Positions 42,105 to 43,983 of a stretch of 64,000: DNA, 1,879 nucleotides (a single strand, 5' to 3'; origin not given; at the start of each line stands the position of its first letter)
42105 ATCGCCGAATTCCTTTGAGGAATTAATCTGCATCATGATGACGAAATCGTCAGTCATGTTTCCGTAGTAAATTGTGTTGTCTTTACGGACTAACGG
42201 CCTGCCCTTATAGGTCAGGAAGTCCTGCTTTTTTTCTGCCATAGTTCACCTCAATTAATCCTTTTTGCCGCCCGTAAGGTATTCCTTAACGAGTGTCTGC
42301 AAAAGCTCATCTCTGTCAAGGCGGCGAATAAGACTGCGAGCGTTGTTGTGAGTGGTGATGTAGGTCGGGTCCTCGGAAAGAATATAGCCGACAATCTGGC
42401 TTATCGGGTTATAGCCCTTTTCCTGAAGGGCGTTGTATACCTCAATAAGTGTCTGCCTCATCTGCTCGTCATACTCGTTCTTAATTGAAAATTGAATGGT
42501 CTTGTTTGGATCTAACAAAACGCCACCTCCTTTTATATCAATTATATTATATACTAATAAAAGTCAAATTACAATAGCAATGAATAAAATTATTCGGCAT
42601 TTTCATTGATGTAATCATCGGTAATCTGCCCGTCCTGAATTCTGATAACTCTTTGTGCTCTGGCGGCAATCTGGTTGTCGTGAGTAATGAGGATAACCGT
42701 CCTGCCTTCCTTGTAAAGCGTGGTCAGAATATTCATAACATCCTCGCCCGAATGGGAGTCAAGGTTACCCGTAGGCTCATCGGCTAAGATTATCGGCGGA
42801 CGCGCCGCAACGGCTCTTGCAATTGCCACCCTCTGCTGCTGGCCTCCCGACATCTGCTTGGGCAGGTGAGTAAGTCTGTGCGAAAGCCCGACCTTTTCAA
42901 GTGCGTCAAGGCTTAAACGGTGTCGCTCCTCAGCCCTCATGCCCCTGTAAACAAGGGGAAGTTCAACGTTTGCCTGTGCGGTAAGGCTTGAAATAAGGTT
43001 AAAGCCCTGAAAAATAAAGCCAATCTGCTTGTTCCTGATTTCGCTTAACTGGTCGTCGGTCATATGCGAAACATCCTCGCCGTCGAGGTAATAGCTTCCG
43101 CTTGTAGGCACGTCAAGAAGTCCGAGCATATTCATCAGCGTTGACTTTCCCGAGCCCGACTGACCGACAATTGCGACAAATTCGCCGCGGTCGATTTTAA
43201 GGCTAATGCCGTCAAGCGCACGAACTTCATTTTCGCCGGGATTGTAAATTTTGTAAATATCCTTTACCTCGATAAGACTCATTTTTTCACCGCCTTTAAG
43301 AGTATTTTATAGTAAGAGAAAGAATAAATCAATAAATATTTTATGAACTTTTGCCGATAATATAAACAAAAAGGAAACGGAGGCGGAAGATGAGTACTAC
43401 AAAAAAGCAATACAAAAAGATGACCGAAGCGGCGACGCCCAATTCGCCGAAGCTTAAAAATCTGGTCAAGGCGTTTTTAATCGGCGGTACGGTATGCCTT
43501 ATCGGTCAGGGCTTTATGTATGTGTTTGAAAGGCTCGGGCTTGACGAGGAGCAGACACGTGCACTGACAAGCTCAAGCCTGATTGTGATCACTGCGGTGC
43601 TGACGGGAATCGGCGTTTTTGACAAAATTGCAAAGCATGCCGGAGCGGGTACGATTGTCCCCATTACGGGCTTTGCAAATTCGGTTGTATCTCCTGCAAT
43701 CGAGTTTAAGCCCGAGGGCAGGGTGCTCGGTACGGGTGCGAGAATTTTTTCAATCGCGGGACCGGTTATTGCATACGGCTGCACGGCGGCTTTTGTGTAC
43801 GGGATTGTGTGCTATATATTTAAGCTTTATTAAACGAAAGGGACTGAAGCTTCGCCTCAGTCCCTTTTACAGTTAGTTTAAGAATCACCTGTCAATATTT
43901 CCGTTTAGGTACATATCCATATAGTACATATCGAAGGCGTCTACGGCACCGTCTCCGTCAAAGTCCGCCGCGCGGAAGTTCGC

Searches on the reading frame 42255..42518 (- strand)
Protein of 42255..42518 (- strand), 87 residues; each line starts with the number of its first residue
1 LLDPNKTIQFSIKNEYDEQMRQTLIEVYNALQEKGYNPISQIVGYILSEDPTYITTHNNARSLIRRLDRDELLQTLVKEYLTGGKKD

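Call 32: search_protein_families(library=pfam, proteins=[window:42255-42518:-], max_evalue=0.001)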
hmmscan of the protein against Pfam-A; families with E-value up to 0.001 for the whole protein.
window:42255-42518:- (87 aa): 1 family
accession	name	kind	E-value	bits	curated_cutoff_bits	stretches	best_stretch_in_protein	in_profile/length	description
PF06135.17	IreB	-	1.8e-37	127.9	25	1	5-81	1-77/78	IreB regulatory phosphoprotein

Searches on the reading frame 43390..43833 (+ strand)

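Call 32: search_protein_families(library=pfam, proteins=[window:43390-43833:+], max_evalue=0.001)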
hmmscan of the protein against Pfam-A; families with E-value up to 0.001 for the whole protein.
window:43390-43833:+ (147 aa): 1 family
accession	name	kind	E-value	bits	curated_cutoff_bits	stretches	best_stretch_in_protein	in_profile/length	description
PF03862.18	SpoVAC_SpoVAEB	-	4.8e-42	143.4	25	1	24-140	1-117/117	SpoVAC/SpoVAEB sporulation membrane protein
